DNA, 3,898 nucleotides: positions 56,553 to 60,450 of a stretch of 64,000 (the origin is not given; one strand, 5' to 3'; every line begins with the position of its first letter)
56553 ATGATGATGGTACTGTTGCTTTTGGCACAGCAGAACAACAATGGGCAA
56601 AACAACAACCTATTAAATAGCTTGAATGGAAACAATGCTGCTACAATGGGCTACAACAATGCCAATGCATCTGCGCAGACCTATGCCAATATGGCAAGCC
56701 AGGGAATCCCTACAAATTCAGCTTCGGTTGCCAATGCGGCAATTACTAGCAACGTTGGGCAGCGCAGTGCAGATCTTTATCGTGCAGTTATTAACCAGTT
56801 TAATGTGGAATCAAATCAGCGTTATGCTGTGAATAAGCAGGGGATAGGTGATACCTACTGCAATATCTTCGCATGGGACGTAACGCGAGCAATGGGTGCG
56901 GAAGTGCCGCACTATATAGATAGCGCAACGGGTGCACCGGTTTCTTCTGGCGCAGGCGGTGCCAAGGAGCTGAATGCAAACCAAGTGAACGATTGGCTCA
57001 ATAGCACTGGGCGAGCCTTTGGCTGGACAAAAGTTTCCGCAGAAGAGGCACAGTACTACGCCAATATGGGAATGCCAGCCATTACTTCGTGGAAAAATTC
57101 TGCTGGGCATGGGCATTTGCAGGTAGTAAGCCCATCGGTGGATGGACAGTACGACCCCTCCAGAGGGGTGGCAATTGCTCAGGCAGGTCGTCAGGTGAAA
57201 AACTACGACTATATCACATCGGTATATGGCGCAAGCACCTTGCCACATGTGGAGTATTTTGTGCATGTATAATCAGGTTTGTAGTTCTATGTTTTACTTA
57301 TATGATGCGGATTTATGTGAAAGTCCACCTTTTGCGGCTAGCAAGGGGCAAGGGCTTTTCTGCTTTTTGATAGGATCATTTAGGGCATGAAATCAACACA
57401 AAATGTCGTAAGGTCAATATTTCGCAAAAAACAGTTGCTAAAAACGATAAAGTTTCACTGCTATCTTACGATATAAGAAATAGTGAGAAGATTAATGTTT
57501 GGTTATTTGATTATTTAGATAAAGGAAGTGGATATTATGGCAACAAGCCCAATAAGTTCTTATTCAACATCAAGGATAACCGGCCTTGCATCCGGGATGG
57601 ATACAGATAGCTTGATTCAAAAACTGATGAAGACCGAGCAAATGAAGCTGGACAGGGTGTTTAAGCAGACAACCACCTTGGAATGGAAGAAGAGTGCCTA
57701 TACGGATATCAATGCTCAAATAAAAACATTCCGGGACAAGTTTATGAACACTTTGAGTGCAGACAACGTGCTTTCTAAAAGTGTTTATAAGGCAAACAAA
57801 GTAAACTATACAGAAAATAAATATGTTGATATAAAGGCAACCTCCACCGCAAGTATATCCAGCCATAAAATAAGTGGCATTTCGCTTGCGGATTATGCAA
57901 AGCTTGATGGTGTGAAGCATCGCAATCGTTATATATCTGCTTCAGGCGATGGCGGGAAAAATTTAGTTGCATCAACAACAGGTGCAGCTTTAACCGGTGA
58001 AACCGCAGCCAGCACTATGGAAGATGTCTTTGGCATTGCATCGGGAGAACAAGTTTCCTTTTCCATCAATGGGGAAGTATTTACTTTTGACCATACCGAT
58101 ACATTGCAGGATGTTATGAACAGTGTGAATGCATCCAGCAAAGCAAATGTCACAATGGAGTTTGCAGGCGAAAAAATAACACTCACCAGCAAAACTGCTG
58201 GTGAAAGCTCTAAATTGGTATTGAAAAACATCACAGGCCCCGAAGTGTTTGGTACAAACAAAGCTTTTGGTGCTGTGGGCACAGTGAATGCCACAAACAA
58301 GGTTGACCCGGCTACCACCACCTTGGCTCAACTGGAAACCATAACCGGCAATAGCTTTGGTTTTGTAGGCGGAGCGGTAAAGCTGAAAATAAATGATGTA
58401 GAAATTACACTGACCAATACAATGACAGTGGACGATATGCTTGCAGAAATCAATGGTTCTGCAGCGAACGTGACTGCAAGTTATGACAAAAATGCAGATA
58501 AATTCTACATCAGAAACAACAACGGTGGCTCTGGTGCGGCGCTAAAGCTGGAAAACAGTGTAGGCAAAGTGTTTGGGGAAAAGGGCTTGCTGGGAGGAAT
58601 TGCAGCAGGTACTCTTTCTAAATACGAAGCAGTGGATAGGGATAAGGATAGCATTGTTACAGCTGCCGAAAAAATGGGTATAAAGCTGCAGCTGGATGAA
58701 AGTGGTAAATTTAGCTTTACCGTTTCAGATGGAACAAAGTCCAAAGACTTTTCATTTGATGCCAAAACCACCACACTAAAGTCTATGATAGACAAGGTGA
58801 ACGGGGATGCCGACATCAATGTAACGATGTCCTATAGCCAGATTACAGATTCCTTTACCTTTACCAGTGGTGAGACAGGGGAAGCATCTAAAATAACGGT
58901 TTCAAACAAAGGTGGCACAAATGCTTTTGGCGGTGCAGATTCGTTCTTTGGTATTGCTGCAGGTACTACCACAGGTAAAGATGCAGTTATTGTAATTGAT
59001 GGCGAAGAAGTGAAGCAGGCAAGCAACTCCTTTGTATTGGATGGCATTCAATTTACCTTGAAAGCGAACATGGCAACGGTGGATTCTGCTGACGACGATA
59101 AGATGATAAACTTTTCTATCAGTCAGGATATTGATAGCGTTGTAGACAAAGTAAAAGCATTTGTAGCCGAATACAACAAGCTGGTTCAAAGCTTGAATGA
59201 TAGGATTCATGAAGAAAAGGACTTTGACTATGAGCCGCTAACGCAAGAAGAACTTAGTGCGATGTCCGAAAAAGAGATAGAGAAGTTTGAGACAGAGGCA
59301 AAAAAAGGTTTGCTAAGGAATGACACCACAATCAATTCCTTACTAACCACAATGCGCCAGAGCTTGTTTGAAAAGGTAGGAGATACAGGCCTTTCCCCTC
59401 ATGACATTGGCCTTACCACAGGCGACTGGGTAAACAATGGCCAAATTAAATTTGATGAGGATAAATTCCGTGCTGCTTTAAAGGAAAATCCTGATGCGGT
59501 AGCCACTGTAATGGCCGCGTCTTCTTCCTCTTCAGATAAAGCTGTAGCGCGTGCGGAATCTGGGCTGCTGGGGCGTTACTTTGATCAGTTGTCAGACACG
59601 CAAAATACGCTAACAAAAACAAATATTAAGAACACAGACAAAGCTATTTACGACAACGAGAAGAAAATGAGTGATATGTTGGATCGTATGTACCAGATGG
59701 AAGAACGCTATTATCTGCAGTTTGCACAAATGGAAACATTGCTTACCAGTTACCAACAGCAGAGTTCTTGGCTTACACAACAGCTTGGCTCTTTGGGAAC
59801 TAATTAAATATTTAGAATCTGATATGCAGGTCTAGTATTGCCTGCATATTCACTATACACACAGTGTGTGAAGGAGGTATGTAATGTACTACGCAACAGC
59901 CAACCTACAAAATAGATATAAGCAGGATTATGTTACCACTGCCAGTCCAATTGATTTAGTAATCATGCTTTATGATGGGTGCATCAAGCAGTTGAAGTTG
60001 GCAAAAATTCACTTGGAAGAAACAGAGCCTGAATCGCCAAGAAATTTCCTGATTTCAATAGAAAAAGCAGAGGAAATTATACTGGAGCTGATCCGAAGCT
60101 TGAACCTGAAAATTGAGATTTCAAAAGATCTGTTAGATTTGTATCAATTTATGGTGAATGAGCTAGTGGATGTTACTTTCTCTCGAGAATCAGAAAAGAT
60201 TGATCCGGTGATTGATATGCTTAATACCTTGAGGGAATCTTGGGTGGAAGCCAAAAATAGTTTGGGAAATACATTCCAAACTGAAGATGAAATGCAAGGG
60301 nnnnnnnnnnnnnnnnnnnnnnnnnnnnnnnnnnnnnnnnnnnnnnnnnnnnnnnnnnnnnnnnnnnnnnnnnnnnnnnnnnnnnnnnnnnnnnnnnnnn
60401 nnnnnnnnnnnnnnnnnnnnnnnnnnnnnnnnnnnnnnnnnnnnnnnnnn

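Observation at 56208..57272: Self-contained gene upstream of fliD: low-complexity N-terminus fused to a Cys/His papain-like domain (candidate flagellar cell-wall hydrolase or secreted factor)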

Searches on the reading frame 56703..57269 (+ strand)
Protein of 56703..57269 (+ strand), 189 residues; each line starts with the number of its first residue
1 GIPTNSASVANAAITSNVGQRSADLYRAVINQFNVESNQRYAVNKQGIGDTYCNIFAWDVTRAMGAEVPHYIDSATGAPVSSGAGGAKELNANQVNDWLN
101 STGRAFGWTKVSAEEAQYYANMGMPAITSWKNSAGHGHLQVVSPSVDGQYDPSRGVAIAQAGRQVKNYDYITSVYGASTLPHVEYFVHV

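Call 43: search_protein_representatives(alignment_id=A2)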
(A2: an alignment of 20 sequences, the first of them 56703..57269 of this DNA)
Query: 20 sequences, 190 profile positions. Proteins with E-value up to 0.001 (for the whole library): 2571; up to 1e-10: 1569; up to 1e-30: 478. The best 150 are listed.
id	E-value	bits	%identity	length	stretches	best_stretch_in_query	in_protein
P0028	6.4e-92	322.9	-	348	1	2-190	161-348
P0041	2.3e-90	317.8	-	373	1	2-190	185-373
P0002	2.7e-90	317.6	-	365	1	2-190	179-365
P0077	6.5e-90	316.3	-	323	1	2-190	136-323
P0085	7.4e-89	312.9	-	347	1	2-190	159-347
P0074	1.2e-88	312.3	-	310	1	2-190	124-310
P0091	3.9e-88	310.5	-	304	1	2-190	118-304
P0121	8.2e-87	306.2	-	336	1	2-190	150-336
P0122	1.5e-86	305.3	-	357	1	2-190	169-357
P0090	2.4e-86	304.7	-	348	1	2-189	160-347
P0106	1.2e-85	302.4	-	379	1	2-190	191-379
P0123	1.7e-85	301.9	-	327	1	2-190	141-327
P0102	2.0e-85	301.7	-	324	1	2-190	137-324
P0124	3.4e-85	300.9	-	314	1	2-190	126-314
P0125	5.1e-84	297.1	-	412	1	2-190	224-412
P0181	3.3e-61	222.7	-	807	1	2-190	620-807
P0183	8.9e-61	221.3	-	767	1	3-188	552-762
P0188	3.7e-57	209.5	-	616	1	3-188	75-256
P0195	5.0e-53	196.0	-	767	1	4-189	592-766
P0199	9.0e-53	195.2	-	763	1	2-179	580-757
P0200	1.2e-52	194.8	-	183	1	4-189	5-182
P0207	7.6e-52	192.2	-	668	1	2-189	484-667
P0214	2.8e-51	190.3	-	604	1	3-188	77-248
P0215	2.9e-51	190.3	-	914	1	9-189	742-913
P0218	4.4e-51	189.7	-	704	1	3-188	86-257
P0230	1.3e-50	188.2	-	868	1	3-181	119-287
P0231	1.4e-50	188.1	-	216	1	4-189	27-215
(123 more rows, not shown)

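Call 44: search_protein_families(library=pfam, proteins=[P0181, P0183, P0188, P0195, P0199, P0207, P0214, P0215, P0218, P0230], max_evalue=0.001)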
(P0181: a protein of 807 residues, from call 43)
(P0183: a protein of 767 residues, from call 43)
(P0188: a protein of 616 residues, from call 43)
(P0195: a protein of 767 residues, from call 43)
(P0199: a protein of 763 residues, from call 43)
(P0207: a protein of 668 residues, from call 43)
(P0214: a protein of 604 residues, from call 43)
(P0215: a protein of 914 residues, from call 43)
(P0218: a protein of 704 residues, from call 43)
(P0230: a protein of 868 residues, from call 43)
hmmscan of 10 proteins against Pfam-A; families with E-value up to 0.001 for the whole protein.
P0181 (807 aa): 4 families
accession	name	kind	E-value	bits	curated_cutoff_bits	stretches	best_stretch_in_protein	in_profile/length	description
PF01471.23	PG_binding_1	-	1.1e-22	80.4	23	2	173-228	2-54/57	Putative peptidoglycan binding domain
PF01832.25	Glucosaminidase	-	7.9e-20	72.2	30.2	1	346-510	2-122/123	Mannosyl-glycoprotein endo-beta-N-acetylglucosaminidase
PF01476.26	LysM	-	1.8e-17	63.5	20.9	1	543-586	1-43/43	LysM domain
PF09374.15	PG_binding_3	-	7.4e-07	29.7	24.6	0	176-209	3-35/76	Predicted Peptidoglycan domain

P0183 (767 aa): 2 families
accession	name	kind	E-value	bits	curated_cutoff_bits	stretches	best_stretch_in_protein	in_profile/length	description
PF01832.25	Glucosaminidase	-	7.7e-16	59.3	30.2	1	385-516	2-122/123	Mannosyl-glycoprotein endo-beta-N-acetylglucosaminidase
PF01471.23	PG_binding_1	-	1.1e-05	26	23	1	186-247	3-57/57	Putative peptidoglycan binding domain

P0188 (616 aa): 4 families
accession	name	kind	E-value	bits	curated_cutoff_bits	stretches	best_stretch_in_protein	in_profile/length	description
PF01832.25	Glucosaminidase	-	5.4e-39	134.1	30.2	1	472-605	2-123/123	Mannosyl-glycoprotein endo-beta-N-acetylglucosaminidase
PF01476.26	LysM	-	4.3e-19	68.6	20.9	1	380-423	1-43/43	LysM domain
PF01471.23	PG_binding_1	-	2.4e-17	63.3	23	1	306-366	1-57/57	Putative peptidoglycan binding domain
PF23473.1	LysM3_LYK4_5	-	0.00084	19.8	29.3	0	379-416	4-40/48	LYK4/5 LysM3 domain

P0195 (767 aa): 1 family
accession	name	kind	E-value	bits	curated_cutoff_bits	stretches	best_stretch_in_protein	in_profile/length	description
PF01374.23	Glyco_hydro_46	-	1.2e-14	54.9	27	1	116-275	17-173/210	Glycosyl hydrolase family 46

P0199 (763 aa): 3 families
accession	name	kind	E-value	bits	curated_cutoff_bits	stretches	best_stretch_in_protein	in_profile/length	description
PF01471.23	PG_binding_1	-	3.5e-37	126.8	23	3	179-240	2-57/57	Putative peptidoglycan binding domain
PF09374.15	PG_binding_3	-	8.5e-11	42.3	24.6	0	218-241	4-32/76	Predicted Peptidoglycan domain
PF07315.17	DUF1462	-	3.9e-05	24.3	25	0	493-525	17-49/93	Protein of unknown function (DUF1462)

P0207 (668 aa): 2 families
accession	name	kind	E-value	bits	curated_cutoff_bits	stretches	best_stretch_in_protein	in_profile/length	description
PF01464.25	SLT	-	9.1e-07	28.9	21.3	1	292-396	5-100/117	Transglycosylase SLT domain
PF01471.23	PG_binding_1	-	0.00048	20.7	23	0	201-234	26-57/57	Putative peptidoglycan binding domain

P0214 (604 aa): 4 families
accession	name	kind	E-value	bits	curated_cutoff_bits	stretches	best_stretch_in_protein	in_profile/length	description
PF01476.26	LysM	-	4.4e-19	68.6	20.9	1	365-408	1-43/43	LysM domain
PF01471.23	PG_binding_1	-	1.2e-14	54.6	23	1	288-348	1-57/57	Putative peptidoglycan binding domain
PF00182.24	Glyco_hydro_19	-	1.7e-14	54.6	25.5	1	484-564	79-158/232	Chitinase class I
PF23473.1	LysM3_LYK4_5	-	0.00011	22.6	29.3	1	364-397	4-37/48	LYK4/5 LysM3 domain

P0215 (914 aa): 1 family
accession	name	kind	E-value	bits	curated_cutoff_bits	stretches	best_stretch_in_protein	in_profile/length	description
PF01464.25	SLT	-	3.6e-05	23.7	21.3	1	538-620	5-84/117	Transglycosylase SLT domain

P0218 (704 aa): 1 family
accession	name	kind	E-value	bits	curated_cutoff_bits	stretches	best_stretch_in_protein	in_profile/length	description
PF01471.23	PG_binding_1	-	7.8e-28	96.9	23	2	325-385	1-57/57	Putative peptidoglycan binding domain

P0230 (868 aa): 4 families
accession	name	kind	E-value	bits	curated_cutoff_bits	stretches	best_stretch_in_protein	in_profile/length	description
PF01471.23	PG_binding_1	-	1.1e-27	96.4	23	2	329-389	1-57/57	Putative peptidoglycan binding domain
PF01476.26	LysM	-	6.4e-16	58.5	20.9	1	20-64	1-43/43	LysM domain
PF09374.15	PG_binding_3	-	3.1e-09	37.3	24.6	1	647-675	2-33/76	Predicted Peptidoglycan domain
PF01464.25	SLT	-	3.2e-07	30.4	21.3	1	461-568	2-104/117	Transglycosylase SLT domain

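Call 48: search_protein_families(library=phrogs, proteins=[P0181, P0188, P0200, P0231, P0218, P0215], max_evalue=0.001)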
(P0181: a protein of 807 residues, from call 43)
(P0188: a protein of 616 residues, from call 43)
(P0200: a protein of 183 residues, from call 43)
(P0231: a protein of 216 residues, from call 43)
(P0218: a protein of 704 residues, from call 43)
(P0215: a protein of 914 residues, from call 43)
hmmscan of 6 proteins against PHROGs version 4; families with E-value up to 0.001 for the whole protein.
P0181 (807 aa): 22 families
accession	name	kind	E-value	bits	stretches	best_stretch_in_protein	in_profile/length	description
phrog_3513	-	lysis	1.9e-29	103.3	1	332-561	638-839/1434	endolysin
phrog_1493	-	lysis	1.3e-23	84.8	3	109-234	199-308/394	endolysin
phrog_2649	-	lysis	2.5e-16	61.3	2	167-229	175-233/261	endolysin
phrog_1224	-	head and packaging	8.3e-14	52.7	2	173-229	10-62/438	endolysin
phrog_380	-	lysis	4.3e-13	50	1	519-592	157-241/309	endolysin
phrog_4602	-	other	1.1e-11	46.1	1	539-605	33-99/220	transglycosylase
phrog_18032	-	lysis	1.1e-11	45.9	1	336-395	3-63/248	endolysin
phrog_291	-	lysis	1.9e-11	44.4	1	511-591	405-480/509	endolysin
phrog_7348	-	lysis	1.2e-10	40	1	532-593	2096-2157/2564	endolysin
phrog_2742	-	lysis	4.1e-10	40.6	1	526-591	251-316/318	endolysin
phrog_12727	-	lysis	1.2e-09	39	1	337-516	3-152/393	endolysin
phrog_5182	-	lysis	6.7e-09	36.8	1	523-611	200-288/321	endolysin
phrog_326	-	other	3e-08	33.3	1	336-539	126-300/985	tail protein with endopeptidase domain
phrog_1274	-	lysis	7e-08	33.3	1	542-583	25-66/70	lysM motif protein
phrog_9611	-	lysis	1.3e-07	32.4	1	534-588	175-226/246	endolysin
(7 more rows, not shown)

P0188 (616 aa): 32 families (the best 25 are shown)
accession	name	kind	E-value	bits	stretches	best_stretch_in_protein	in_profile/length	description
phrog_3513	-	lysis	3.3e-58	198.7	1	462-615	642-797/1434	endolysin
phrog_18032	-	lysis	1.3e-46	160.4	1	464-614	5-158/248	endolysin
phrog_12727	-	lysis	2.8e-43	149.7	1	465-611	5-153/393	endolysin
phrog_10967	-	lysis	8.3e-33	115.2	1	465-614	6-158/266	endolysin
phrog_1309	-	lysis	5.4e-32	112.7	1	465-612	2-154/410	endolysin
phrog_8251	-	lysis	4.4e-29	102.8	1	470-609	8-148/250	endolysin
phrog_326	-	other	8.1e-27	94.7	1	464-611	128-280/985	tail protein with endopeptidase domain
phrog_1493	-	lysis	3.8e-25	89.9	1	264-373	211-312/394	endolysin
phrog_2649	-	lysis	2.9e-16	61.1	1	288-373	161-242/261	endolysin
phrog_4602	-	other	5.5e-16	60.1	1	374-427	31-84/220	transglycosylase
phrog_1224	-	head and packaging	3.7e-15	57.1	1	299-375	2-73/438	endolysin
phrog_17214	-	lysis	9.1e-15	56.1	1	285-371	228-317/322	endolysin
phrog_291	-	lysis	3.3e-14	53.5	1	371-422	425-474/509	endolysin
phrog_380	-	lysis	2.1e-13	51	1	373-428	179-240/309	endolysin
phrog_10051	-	lysis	7e-12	46.2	1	486-608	100-216/455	endolysin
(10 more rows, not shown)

P0200 (183 aa): 0 families

P0231 (216 aa): 0 families

P0218 (704 aa): 7 families
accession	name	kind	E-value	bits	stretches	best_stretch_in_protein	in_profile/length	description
phrog_1493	-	lysis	3.3e-24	86.8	2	289-396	216-316/394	endolysin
phrog_2649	-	lysis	7.4e-21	76.2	2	294-389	147-239/261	endolysin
phrog_1224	-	head and packaging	1.6e-20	74.8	2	397-464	4-66/438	endolysin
phrog_1512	-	lysis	5e-13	50.7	2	395-465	175-245/314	endolysin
phrog_23452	-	unknown function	1.7e-10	42.1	1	391-453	49-112/135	-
phrog_6707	-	lysis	7.8e-09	35.8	1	403-483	185-262/311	endolysin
phrog_23582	-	unknown function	1.5e-05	25.2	1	349-468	169-290/565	-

P0215 (914 aa): 2 families
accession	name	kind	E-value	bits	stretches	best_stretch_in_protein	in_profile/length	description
phrog_28504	-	tail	0.0008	19.3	0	482-671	181-354/597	lytic tail fiber protein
phrog_669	-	lysis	0.00098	17.5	0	538-669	927-1045/1946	endolysin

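Call 58: find_encoding_contigs(protein=P0188, flank=6000, max_places=3)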
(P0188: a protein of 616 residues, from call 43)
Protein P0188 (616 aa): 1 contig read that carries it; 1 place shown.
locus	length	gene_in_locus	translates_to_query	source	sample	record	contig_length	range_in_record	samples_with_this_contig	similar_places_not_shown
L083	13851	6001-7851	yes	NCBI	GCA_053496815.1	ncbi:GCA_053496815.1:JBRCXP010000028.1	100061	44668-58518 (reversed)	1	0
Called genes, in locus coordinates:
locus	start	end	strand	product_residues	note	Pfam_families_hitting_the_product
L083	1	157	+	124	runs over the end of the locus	-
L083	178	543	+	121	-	PF01476:LysM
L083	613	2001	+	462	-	PF00070:Pyr_redox (weak), PF00890:FAD_binding_2, PF01266:DAO, PF01494:FAD_binding_3 (weak), PF01593:Amino_oxidase, PF07992:Pyr_redox_2 (weak), PF12831:FAD_oxidored, PF13450:NAD_binding_8, +1 more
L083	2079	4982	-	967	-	PF00069:Pkinase, PF07714:PK_Tyr_Ser-Thr, PF01636:APH (faint), PF03109:ABC1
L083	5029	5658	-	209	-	PF07638:Sigma70_ECF, PF08281:Sigma70_r4_2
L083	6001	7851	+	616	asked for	PF01471:PG_binding_1, PF01476:LysM, PF01832:Glucosaminidase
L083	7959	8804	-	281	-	-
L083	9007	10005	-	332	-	-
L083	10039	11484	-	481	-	PF00069:Pkinase, PF03109:ABC1 (faint), PF07714:PK_Tyr_Ser-Thr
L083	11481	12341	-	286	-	PF00481:PP2C, PF13672:PP2C_2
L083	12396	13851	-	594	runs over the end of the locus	PF00498:FHA, PF16697:Yop-YscD_cpl (faint), PF00089:Trypsin (faint), PF13365:Trypsin_2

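Call 73: find_encoding_contigs(protein=P0200, flank=5000, max_places=3)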
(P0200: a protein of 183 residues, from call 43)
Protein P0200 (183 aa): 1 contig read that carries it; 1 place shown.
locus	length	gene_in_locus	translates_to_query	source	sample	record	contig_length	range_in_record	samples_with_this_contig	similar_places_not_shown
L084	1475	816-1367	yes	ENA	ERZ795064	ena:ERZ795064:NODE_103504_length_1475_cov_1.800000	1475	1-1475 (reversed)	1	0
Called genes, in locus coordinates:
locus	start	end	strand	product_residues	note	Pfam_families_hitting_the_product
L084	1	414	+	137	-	?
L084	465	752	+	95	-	-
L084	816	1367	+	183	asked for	-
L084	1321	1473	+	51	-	?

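Call 74: find_encoding_contigs(protein=P0231, flank=5000, max_places=3)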
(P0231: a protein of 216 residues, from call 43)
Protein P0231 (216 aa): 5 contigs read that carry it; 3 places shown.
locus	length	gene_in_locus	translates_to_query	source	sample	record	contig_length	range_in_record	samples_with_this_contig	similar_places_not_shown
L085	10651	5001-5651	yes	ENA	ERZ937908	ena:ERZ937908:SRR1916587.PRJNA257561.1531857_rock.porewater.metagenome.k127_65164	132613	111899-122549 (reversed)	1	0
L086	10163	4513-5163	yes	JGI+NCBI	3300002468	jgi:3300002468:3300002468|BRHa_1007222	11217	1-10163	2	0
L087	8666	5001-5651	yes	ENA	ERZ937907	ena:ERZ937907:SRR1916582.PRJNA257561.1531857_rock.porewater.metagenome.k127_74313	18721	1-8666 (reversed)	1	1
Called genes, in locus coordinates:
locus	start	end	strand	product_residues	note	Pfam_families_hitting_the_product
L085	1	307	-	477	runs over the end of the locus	PF11794:HpaB_N, PF03241:HpaB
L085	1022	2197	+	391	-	PF00768:Peptidase_S11, PF13354:Beta-lactamase2, PF00144:Beta-lactamase (faint), PF07943:PBP5_C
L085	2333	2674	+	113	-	PF01740:STAS, PF13466:STAS_2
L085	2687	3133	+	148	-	PF13581:HATPase_c_2, PF02518:HATPase_c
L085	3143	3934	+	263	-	PF04542:Sigma70_r2, PF04539:Sigma70_r3, PF08281:Sigma70_r4_2, PF04545:Sigma70_r4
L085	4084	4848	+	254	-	PF00106:adh_short, PF08659:KR, PF13561:adh_short_C2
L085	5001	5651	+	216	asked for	-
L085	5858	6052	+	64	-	PF07311:Dodecin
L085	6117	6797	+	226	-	PF14097:SpoVAE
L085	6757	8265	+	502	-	PF03323:GerA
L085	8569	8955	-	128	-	PF01850:PIN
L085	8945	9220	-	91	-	-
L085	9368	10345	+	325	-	PF09989:DUF2229, PF06050:HGD-D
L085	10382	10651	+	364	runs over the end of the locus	PF09989:DUF2229 (weak)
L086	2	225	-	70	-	?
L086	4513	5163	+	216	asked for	-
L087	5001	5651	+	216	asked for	-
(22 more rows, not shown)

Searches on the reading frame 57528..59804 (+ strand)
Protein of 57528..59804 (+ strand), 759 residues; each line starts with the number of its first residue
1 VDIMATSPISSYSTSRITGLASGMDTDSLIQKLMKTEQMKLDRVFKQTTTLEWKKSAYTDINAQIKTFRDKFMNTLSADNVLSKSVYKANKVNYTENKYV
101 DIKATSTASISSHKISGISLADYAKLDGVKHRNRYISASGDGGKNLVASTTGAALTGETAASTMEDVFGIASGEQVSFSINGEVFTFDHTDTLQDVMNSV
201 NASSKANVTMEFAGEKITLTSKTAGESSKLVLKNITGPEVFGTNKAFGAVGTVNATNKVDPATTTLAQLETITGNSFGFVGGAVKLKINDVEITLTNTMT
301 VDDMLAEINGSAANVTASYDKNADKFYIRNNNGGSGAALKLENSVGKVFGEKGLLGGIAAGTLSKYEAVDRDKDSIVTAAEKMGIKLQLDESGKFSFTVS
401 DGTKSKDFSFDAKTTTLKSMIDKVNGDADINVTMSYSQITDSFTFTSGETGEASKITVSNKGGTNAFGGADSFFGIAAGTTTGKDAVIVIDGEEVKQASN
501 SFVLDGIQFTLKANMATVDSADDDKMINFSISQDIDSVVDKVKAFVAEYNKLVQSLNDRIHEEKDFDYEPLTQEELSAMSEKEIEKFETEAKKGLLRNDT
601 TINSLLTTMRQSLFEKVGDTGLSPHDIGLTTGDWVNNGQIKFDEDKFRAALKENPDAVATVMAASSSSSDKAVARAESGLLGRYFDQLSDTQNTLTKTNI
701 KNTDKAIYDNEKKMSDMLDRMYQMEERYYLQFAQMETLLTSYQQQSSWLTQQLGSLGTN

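Call 8: search_protein_families(library=pfam, proteins=[window:57528-59804:+], max_evalue=0.001)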
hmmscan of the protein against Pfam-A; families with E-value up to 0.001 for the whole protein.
window:57528-59804:+ (759 aa): 3 families
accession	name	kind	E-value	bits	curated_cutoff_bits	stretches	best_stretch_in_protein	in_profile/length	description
PF07195.17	FliD_C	-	1.1e-44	153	25.4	1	483-744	1-236/236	Flagellar hook-associated protein 2 C-terminus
PF02465.23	FliD_N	-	9.7e-18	65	24.8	1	22-121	1-94/97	Flagellar hook-associated protein 2 N-terminus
PF07196.18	Flagellin_IN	-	0.00048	20.7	22.7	1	287-324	9-47/55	Flagellin hook IN motif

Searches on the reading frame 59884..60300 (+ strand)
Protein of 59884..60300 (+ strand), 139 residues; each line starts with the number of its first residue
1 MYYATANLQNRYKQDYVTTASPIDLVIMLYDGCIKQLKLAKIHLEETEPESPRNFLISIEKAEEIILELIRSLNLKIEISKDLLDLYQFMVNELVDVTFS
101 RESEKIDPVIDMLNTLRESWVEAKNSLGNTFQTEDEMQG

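Call 8: search_protein_families(library=pfam, proteins=[window:59884-60300:+], max_evalue=0.001)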
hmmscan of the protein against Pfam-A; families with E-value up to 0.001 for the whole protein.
window:59884-60300:+ (139 aa): 1 family
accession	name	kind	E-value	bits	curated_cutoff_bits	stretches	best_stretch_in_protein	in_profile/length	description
PF02561.19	FliS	-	3.6e-29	101.8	26.7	1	10-123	2-114/115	Flagellar protein FliS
